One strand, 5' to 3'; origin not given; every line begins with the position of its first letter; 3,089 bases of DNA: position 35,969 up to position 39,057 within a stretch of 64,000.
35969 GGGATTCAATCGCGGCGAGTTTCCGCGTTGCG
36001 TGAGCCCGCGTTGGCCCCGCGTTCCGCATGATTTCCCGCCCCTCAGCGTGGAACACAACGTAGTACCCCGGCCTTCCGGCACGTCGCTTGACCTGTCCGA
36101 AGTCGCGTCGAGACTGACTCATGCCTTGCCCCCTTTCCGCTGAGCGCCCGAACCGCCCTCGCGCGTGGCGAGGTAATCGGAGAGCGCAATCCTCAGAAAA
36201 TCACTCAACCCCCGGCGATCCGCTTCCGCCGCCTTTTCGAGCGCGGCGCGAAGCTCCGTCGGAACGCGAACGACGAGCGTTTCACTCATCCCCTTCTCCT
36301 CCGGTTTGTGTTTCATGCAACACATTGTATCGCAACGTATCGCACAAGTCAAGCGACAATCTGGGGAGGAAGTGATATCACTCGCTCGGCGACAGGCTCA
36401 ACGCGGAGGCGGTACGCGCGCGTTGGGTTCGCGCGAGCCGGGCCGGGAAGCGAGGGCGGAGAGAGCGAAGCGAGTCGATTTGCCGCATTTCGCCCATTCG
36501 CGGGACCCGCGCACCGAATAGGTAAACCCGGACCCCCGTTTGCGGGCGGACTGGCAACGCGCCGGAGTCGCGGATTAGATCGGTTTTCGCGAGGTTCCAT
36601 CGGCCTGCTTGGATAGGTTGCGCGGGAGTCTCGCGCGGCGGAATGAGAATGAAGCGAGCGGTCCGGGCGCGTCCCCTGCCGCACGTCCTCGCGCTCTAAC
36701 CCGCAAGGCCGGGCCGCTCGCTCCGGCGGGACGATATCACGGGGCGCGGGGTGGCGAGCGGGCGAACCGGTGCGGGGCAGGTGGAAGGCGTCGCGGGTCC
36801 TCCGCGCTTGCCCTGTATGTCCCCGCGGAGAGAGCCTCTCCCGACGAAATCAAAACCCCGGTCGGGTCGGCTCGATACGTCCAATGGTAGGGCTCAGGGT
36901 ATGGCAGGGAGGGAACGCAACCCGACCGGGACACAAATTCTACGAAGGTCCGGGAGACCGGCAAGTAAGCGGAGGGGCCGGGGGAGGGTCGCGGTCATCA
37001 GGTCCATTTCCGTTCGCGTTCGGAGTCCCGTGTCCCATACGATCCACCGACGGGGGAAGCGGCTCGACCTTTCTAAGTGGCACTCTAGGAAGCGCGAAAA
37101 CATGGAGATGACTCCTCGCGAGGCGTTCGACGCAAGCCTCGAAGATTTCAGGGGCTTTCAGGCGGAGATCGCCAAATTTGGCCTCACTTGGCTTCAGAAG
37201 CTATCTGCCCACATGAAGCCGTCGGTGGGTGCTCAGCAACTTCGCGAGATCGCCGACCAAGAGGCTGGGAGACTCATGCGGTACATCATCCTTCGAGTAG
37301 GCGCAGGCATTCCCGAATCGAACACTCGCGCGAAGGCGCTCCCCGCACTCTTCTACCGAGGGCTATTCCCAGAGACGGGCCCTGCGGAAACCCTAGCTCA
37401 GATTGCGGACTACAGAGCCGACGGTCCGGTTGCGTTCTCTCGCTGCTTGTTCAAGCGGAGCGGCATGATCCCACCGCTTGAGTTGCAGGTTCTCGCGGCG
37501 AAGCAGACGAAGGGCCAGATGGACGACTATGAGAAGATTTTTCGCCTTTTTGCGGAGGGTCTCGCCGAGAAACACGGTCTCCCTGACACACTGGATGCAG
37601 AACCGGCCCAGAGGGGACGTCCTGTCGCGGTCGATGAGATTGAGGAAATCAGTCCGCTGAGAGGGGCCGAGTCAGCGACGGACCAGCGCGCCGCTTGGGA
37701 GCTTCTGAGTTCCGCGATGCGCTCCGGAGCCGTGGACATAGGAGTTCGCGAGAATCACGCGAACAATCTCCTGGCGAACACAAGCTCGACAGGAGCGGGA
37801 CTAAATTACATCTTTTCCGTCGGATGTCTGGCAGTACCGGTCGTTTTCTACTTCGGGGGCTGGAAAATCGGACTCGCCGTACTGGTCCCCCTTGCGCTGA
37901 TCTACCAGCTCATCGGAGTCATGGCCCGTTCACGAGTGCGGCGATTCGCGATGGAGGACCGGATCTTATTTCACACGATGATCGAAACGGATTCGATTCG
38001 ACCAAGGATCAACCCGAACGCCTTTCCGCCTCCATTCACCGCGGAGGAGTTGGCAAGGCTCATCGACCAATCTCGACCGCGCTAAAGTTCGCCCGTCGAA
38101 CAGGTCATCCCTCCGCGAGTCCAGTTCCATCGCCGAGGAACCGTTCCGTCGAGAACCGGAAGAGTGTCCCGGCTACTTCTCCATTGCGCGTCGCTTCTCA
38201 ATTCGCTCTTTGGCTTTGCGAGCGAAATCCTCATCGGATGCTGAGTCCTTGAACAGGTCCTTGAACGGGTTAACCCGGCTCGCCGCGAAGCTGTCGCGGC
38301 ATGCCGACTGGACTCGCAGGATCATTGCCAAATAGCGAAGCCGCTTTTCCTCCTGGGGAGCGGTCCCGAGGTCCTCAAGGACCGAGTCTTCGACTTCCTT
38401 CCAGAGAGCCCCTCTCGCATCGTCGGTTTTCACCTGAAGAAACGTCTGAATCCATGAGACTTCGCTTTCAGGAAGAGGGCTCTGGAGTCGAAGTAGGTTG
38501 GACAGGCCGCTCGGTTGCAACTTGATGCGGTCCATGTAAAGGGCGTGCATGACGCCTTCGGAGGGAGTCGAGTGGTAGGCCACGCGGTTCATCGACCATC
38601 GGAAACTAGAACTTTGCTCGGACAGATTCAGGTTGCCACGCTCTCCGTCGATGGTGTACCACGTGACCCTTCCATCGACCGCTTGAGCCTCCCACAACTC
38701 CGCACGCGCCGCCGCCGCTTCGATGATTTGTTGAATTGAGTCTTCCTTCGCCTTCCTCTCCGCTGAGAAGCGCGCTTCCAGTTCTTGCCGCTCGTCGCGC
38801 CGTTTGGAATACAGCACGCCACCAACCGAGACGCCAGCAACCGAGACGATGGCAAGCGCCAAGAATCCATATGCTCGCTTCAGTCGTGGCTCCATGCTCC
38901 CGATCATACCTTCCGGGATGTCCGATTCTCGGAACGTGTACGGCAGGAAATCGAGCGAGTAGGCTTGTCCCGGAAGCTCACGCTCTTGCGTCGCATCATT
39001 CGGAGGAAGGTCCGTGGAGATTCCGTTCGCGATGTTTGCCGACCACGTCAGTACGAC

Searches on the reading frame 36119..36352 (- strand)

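Call 7: search_protein_families(library=pfam, proteins=[window:36119-36352:-], max_evalue=1)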
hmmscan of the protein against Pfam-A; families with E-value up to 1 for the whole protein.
window:36119-36352:- (77 aa): 8 families
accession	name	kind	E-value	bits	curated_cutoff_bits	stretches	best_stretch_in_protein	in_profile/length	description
PF01402.27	RHH_1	-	0.00044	20.5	20.5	1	28-62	4-38/39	Ribbon-helix-helix protein, copG family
PF08681.18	TacA1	-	0.0055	17.1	21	1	26-53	2-29/80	Antitoxin TacA 1-like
PF05534.18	HicB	-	0.011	16.1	21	1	11-46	5-40/51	HicB family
PF21256.2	TetR_C_5-like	-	0.017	15.7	27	1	14-62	19-67/127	Tetracyclin repressor-like, C-terminal domain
PF07878.17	RHH_5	-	0.023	14.9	26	1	27-64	5-42/43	CopG-like RHH_1 or ribbon-helix-helix domain, RHH_5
PF03869.20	Arc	-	0.087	13.1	20.4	1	26-48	7-29/50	Arc-like DNA binding domain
PF24451.1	DUF7567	-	0.12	12.7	27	1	5-48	38-80/131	Family of unknown function (DUF7567)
PF19807.5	DUF6290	-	0.13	12.9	27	1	25-59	3-37/72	Family of unknown function (DUF6290)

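Call 73: search_protein_families(library=phrogs, proteins=[window:36119-36352:-], max_evalue=0.001)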
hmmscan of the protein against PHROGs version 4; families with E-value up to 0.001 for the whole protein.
window:36119-36352:- (77 aa): 5 families
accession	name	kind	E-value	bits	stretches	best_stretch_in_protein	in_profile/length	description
phrog_22338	-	unknown function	6.2e-06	27.4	1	18-71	50-103/207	-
phrog_6506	-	transcription regulation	1.3e-05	26.1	1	28-61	14-47/59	Arc-like repressor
phrog_2685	-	other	0.00012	23.5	1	26-63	21-58/161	partition protein ATPase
phrog_25971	-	unknown function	0.00017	23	1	23-64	73-114/116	-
phrog_22139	-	unknown function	0.00031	21.9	1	16-59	22-63/66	-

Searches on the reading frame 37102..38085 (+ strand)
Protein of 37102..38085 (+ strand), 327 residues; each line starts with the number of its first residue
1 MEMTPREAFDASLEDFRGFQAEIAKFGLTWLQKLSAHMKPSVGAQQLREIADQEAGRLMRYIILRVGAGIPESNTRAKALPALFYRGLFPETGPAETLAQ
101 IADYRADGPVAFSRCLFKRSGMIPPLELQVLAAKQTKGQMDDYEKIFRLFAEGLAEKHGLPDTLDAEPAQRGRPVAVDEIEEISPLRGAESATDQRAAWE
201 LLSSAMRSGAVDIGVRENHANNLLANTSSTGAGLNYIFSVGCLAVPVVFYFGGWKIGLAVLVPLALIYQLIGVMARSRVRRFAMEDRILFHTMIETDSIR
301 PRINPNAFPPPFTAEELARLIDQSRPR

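Call 7: search_protein_families(library=pfam, proteins=[window:37102-38085:+], max_evalue=1)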
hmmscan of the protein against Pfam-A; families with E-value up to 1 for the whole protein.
window:37102-38085:+ (327 aa): 0 families

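Call 8: search_protein_families(library=padloc, proteins=[window:37102-38085:+], max_evalue=1)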
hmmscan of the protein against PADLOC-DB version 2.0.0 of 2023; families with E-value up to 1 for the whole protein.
window:37102-38085:+ (327 aa): 0 families

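Call 9: search_protein_families(library=ncbifam, proteins=[window:37102-38085:+], max_evalue=1)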
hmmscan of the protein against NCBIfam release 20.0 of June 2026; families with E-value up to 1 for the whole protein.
window:37102-38085:+ (327 aa): 0 families

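Call 10: search_protein_families(library=phrogs, proteins=[window:37102-38085:+], max_evalue=1)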
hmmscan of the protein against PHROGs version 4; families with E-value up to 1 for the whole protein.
window:37102-38085:+ (327 aa): 0 families

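Call 13: find_homologous_proteins(query=window:37102-38085:+)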
Query window:37102-38085:+ (327 aa): 1 proteins with E <= 0.001 among 7630 candidates.
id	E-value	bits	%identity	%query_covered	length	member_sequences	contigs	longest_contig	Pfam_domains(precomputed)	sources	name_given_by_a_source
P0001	2.5e-213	725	100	100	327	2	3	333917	-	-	-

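Call 15: find_encoding_contigs(protein=window:37102-38085:+, flank=10000, max_places=6)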
Protein window:37102-38085:+ (327 aa): 4 contigs read that carry it; 1 place shown.
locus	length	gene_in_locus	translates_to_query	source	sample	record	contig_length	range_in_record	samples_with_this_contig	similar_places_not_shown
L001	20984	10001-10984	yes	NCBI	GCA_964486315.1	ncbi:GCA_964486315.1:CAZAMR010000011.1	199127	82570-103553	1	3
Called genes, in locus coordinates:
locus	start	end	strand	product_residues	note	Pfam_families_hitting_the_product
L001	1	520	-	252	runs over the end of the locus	PF05157:MshEN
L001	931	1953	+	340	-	PF01740:STAS, PF13466:STAS_2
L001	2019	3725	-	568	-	PF03824:NicO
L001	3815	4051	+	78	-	-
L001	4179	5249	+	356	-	PF13439:Glyco_transf_4, PF13579:Glyco_trans_4_4, PF20706:GT4-conflict, PF00534:Glycos_transf_1, PF13692:Glyco_trans_1_4, PF13524:Glyco_trans_1_2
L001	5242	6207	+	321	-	PF00535:Glycos_transf_2, PF13641:Glyco_tranf_2_3, PF13632:Glyco_trans_2_3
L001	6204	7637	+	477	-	PF06293:Kdo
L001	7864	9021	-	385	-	PF02899:Phage_int_SAM_1 (weak), PF00589:Phage_integrase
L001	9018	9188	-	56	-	-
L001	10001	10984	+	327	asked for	-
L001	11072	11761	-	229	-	-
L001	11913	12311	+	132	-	PF22091:DUF6941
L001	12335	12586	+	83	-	-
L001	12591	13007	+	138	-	-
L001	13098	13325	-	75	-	PF12728:HTH_17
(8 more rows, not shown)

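Call 20: search_solved_structures(query=window:37102-38085:+, max_evalue=10)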
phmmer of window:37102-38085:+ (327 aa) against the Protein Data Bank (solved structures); distinct sequences matched with E-value up to 10: 3.
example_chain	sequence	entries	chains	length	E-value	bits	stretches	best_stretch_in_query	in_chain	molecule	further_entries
7osu_A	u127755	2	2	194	0.65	12.6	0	191-223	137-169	sTIM11noCys-SB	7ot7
5bvl_A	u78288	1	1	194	1.1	11.8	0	191-221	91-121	designed TIM barrel sTIM11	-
6yqy_A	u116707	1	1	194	1.1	11.8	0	191-223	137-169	de novo designed TIM barrel sTIM11noCys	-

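Call 29: find_related_loci(query=window:37102-38085:+, collection=viral_contigs, flank=6000)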
Query window:37102-38085:+ (327 aa) in viral_contigs; peptide patterns used: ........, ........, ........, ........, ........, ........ (x = any residue, [..] = any of these).
15 stretches matched a pattern, but none encodes a relative of the query by tblastn (E <= 1e-3).

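Call 31: search_protein_representatives(protein=window:37102-38085:+)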
Query: 327 residues. Proteins with E-value up to 0.001 (for the whole library): 2; up to 1e-10: 2; up to 1e-30: 1. The best 2 are listed.
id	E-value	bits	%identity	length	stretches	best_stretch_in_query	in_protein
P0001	7.9e-214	725.1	100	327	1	1-327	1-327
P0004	1.0e-20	90.9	44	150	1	186-327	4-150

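Call 33: find_encoding_contigs(protein=P0004, flank=10000, max_places=6)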
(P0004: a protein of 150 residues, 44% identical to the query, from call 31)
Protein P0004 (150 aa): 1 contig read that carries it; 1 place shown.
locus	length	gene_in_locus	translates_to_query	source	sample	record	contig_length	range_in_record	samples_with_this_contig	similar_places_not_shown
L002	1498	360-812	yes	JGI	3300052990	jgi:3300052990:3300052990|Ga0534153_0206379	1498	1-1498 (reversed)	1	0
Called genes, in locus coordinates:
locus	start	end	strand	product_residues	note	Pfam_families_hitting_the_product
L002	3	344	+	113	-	?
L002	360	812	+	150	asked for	-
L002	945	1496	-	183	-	?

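Call 69: predict_structure(alignment_id=A1)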
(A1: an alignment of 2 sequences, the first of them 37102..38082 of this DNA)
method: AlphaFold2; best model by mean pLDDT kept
length: 327 residues; sequences in the alignment: 2
mean_pLDDT: 42.7   pTM: 0.28
mean pLDDT of the five models: 42.7, 41.9, 41.6, 40.3, 36.9
residues with pLDDT >= 90: 0; 70-90: 3; 50-70: 73; < 50: 251
segments of 3 or more residues with pLDDT < 50: 5-17, 37-48, 58-193, 204-235, 272-307, 321-327
pLDDT, mean of each block of 10 residues (from residue 1): 43 45 51 48 44 49 40 34 40 45 40 45 34 29 37 35 27 25 34 53 46 38 38 49 62 67 62 42 34 34 45 53 40
secondary structure, 60 per line:
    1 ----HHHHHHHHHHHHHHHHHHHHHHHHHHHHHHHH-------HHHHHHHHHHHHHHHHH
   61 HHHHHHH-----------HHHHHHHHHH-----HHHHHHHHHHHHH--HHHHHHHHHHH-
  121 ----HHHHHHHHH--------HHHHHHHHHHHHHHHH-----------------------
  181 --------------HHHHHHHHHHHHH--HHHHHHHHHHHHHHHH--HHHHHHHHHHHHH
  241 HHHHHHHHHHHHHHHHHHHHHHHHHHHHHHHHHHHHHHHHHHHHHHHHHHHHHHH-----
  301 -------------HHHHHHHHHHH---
elements in order: H5-36 H44-67 H79-88 H94-106 H109-119 H125-133 H142-157 H195-207 H210-225 H228-295 H314-324

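Call 83: search_dna_similar(query=window:37102-38085:+, collection=plasmids, mode=protein, max_evalue=0.1)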
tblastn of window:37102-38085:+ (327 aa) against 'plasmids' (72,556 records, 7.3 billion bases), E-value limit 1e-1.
No match.

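Call 84: search_dna_similar(query=window:37102-38085:+, collection=phages, mode=protein, max_evalue=0.1)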
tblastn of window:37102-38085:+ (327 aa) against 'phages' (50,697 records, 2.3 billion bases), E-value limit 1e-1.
No match.

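Call 91: fold_search(model_id=the predicted structure, library=pdb)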
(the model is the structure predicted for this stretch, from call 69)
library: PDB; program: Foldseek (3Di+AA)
matches with E <= 10: 25; with E <= 0.001: 0
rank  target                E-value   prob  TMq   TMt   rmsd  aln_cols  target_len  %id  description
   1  5cwm                  2.7e+00  0.08  0.13  0.18  23.6       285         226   16  Crystal structure of de novo designed helical repeat protein DHR64 (released 2015-12-16)
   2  4pw8_H                3.4e+00  0.08  0.17  0.18  23.4       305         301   13  Human tryptophan 2,3-dioxygenase (released 2014-08-06)
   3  7dd6_A                5.0e+00  0.06  0.09  0.05  16.5       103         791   13  Structure of Ca2+/L-Trp-bonnd Calcium-Sensing Receptor in active state (released 2021-06-16)
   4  7amt_A                5.8e+00  0.07  0.14  0.21  18.1       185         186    8  Structure of LuxR with DNA (activation) (released 2021-03-31)
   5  7tbk_A2               5.8e+00  0.03  0.13  0.05  26.4       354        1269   10  Composite structure of the dilated human nuclear pore complex (NPC) symmetric core generated with a 37A in situ cryo- (released 2022-06-15)
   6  4w4k_B                6.3e+00  0.06  0.13  0.21  26.2       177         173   16  Crystal structure of a PE25-PPE41 heterodimer from a type VII secretion system of M. tuberculosis (released 2014-10-01)
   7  9g9p_A                6.3e+00  0.04  0.15  0.13  23.1       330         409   12  Lipid III flippase WzxE with NB10 and NB7 nanobodies in inward-facing conformation - crystal 2 (released 2025-01-22)
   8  7rr9_A                6.3e+00  0.04  0.15  0.10  25.0       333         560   12  Cryo-EM Structure of Nanodisc reconstituted ABCD1 in nucleotide bound outward open conformation (released 2022-01-19)
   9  6sxg                  6.9e+00  0.06  0.18  0.21  20.0       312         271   11  Crystal Structure of the Voltage-Gated Sodium Channel NavMs in complex with 4-hydroxytamoxifen (2.4 Angstrom resolution) (released 2021-02-03)
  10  6e9z_A                7.2e+00  0.03  0.13  0.17  23.4       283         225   14  DHF119 filament (released 2018-11-21)
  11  7x0z_A                7.5e+00  0.04  0.16  0.10  28.3       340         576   12  Cryo-EM structure of human ABCD1 E630Q in the presence of ATP and Magnesium in outward-facing state (released 2023-03-22)
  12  9och_B                7.5e+00  0.02  0.12  0.08  29.2       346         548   12  Transporter associated with antigen processing (TAP) bound to the viral protein hUS6 in the outward-facing open state (released 2025-09-10)
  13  6m6u_D                7.9e+00  0.08  0.15  0.31  11.2       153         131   11  Crystal structure the toxin-antitoxin MntA-HpeT mutant-D39ED41E (released 2020-09-30)
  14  4jeu_B                7.9e+00  0.05  0.12  0.17  15.9       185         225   16  Crystal Structure of Munc18a and Syntaxin1 with native N-terminus complex (released 2013-07-17)
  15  8xgs_A                7.9e+00  0.04  0.17  0.18  21.3       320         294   10  a peptide receptor complex structure (released 2024-10-30)
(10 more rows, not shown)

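Call 93: search_protein_families(library=pfam, proteins=[L002:3-344:+, L002:945-1496:-, P0004], max_evalue=0.01)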
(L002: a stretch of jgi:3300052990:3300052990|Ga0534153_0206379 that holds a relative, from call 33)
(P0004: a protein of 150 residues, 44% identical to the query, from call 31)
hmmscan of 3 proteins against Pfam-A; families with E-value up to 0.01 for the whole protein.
L002:3-344:+ (113 aa): 0 families

L002:945-1496:- (183 aa): 1 family
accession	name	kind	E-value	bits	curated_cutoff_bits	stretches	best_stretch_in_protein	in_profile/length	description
PF07596.16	SBP_bac_10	-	0.0014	19.2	23.3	1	23-57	7-41/268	Protein of unknown function (DUF1559)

P0004 (150 aa): 0 families

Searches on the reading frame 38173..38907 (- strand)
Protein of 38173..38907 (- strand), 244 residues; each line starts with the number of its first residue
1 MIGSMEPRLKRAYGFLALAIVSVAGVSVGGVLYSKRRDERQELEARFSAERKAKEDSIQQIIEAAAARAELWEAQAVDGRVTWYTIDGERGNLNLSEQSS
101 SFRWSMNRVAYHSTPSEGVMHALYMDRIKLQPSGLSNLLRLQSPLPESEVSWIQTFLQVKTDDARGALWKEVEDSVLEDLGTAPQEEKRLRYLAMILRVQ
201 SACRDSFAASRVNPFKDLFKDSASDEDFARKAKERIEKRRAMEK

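Call 7: search_protein_families(library=pfam, proteins=[window:38173-38907:-], max_evalue=1)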
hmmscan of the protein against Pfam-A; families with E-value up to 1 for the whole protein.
window:38173-38907:- (244 aa): 0 families

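Call 8: search_protein_families(library=padloc, proteins=[window:38173-38907:-], max_evalue=1)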
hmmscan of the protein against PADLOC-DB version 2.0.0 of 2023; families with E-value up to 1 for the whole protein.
window:38173-38907:- (244 aa): 0 families

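Call 9: search_protein_families(library=ncbifam, proteins=[window:38173-38907:-], max_evalue=1)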
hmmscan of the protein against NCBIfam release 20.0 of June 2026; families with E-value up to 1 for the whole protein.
window:38173-38907:- (244 aa): 1 family
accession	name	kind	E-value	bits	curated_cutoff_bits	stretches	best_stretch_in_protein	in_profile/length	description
NF038356.1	actino_DLW39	hypoth_equivalog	0.37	10.7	24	0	159-176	20-37/38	DLW-39 family protein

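Call 10: search_protein_families(library=phrogs, proteins=[window:38173-38907:-], max_evalue=1)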
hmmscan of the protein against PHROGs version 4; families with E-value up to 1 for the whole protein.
window:38173-38907:- (244 aa): 1 family
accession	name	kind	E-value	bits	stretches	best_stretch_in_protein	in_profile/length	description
phrog_28151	-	unknown function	0.012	16.5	1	214-239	25-50/64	-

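Call 14: find_homologous_proteins(query=window:38173-38907:-)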
Query window:38173-38907:- (244 aa): 1 proteins with E <= 0.001 among 1955 candidates.
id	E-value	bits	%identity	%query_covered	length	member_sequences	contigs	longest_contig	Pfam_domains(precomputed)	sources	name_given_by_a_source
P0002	8.6e-142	488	100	94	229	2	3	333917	-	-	-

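Call 21: search_solved_structures(query=window:38173-38907:-, max_evalue=10)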
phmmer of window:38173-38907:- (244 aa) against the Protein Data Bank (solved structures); distinct sequences matched with E-value up to 10: 1.
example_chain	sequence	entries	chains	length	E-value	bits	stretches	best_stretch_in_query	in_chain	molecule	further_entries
5ohm_D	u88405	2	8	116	0.73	12.7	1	39-92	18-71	K33-specific affimer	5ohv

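Call 30: find_related_loci(query=window:38173-38907:-, collection=viral_contigs, flank=6000)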
Query window:38173-38907:- (244 aa) in viral_contigs; peptide patterns used: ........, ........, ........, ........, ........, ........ (x = any residue, [..] = any of these).
6 stretches matched a pattern, but none encodes a relative of the query by tblastn (E <= 1e-3).

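Call 81: search_dna_similar(query=window:38173-38907:-, collection=plasmids, mode=protein, max_evalue=0.1)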
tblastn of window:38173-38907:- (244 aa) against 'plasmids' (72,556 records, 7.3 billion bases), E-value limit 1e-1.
No match.

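Call 82: search_dna_similar(query=window:38173-38907:-, collection=phages, mode=protein, max_evalue=0.1)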
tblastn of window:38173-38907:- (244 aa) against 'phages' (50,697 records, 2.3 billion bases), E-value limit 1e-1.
No match.
